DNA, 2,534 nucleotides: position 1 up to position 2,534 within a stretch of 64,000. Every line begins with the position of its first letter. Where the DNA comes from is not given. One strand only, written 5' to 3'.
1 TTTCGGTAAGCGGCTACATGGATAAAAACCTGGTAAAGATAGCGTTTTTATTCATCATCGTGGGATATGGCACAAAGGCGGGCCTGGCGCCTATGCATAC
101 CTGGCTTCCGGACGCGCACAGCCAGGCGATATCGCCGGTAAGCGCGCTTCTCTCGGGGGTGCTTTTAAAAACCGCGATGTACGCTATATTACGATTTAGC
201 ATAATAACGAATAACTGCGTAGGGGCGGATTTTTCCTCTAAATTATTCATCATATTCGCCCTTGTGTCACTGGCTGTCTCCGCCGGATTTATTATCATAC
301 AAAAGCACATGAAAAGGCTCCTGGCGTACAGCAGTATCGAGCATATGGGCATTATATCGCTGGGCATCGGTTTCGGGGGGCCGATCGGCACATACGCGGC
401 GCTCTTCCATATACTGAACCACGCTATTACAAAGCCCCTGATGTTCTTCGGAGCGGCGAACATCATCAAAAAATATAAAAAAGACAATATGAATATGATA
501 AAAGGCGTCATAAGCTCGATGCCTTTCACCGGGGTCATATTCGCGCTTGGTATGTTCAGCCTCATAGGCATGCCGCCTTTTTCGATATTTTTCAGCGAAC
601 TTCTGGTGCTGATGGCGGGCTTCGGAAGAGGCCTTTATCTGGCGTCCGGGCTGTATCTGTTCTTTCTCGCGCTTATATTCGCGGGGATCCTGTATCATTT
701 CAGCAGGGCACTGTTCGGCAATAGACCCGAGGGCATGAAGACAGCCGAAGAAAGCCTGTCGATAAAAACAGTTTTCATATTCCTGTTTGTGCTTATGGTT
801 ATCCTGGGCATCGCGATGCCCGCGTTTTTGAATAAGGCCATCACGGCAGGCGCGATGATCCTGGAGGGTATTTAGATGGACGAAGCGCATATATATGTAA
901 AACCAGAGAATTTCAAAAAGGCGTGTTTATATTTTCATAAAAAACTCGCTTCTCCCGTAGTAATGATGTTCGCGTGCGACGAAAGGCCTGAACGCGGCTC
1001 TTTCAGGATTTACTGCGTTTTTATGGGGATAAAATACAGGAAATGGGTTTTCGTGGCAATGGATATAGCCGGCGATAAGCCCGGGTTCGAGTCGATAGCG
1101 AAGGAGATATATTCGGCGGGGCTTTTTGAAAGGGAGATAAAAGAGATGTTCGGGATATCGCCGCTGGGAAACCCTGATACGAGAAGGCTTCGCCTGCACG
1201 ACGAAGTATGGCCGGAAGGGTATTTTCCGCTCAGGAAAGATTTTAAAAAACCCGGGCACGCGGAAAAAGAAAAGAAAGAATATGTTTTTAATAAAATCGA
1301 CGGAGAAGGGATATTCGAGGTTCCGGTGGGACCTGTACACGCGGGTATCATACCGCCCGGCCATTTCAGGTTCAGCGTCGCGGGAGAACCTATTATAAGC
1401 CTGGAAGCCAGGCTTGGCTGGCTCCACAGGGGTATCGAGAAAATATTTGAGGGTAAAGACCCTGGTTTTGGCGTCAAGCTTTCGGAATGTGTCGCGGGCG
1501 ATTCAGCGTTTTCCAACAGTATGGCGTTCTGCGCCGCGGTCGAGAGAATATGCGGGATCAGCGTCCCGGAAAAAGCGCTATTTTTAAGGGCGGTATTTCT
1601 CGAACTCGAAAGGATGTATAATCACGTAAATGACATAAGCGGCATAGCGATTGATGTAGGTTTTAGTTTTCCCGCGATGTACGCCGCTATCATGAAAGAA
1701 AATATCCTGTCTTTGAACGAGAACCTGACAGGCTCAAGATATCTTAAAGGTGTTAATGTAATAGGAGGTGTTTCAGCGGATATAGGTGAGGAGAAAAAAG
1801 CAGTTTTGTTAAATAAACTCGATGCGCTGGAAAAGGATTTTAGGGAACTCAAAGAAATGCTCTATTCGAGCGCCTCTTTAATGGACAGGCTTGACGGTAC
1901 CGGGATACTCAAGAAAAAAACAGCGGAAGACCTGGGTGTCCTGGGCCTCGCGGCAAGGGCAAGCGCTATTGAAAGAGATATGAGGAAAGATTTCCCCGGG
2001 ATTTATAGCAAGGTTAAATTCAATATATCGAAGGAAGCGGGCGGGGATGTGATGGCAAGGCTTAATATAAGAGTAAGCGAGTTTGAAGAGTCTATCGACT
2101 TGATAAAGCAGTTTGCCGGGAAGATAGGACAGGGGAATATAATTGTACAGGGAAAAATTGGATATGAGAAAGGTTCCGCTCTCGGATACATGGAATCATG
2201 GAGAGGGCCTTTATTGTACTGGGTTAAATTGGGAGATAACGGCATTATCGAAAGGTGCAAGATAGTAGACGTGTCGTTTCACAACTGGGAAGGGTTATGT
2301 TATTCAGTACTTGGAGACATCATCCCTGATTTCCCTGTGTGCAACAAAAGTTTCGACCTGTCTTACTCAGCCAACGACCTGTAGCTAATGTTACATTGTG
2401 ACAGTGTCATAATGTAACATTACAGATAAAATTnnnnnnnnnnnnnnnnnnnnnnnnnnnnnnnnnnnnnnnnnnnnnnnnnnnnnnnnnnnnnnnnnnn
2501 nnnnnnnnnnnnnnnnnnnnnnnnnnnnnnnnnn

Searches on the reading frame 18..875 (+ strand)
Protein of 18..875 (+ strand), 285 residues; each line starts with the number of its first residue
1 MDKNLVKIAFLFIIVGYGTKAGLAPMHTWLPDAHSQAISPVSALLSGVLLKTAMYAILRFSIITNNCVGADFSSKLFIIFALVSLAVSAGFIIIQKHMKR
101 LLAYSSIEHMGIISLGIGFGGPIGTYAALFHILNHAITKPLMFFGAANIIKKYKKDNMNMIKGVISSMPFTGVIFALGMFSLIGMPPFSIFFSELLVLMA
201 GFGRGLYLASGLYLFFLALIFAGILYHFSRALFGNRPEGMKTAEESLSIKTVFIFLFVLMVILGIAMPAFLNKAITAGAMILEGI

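Call 57: search_protein_families(library=pfam, proteins=[window:18-875:+], max_evalue=0.00001)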
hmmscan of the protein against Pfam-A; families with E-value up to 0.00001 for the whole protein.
window:18-875:+ (285 aa): 1 family
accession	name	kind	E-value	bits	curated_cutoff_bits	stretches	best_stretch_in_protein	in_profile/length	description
PF00361.26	Proton_antipo_M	-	3e-44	151.8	21.5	1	4-212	79-286/294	NADH:quinone oxidoreductase/Mrp antiporter, TM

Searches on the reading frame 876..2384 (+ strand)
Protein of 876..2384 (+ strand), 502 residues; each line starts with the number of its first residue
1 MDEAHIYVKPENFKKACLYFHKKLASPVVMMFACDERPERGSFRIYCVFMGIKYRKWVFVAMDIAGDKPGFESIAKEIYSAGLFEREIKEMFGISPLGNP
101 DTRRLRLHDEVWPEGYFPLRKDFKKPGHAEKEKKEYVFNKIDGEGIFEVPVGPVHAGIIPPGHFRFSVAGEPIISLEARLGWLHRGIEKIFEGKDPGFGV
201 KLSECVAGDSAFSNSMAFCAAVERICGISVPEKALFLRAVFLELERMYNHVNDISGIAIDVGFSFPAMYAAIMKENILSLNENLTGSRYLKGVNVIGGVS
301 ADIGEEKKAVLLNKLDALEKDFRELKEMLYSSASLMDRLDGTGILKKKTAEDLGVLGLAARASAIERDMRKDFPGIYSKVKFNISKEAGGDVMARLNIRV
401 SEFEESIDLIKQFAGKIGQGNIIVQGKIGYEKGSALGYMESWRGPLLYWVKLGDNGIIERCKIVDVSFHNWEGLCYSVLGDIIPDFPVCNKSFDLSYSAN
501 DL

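Call 57: search_protein_families(library=pfam, proteins=[window:876-2384:+], max_evalue=0.00001)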
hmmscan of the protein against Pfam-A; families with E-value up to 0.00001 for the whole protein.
window:876-2384:+ (502 aa): 2 families
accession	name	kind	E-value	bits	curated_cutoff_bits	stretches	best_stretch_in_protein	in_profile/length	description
PF00346.24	Complex1_49kDa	-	2.5e-36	125.6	24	1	260-425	1-167/271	Respiratory-chain NADH dehydrogenase, 49 Kd subunit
PF00329.25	Complex1_30kDa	-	1.9e-19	70.9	22.5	1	6-127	1-122/124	Respiratory-chain NADH dehydrogenase, 30 Kd subunit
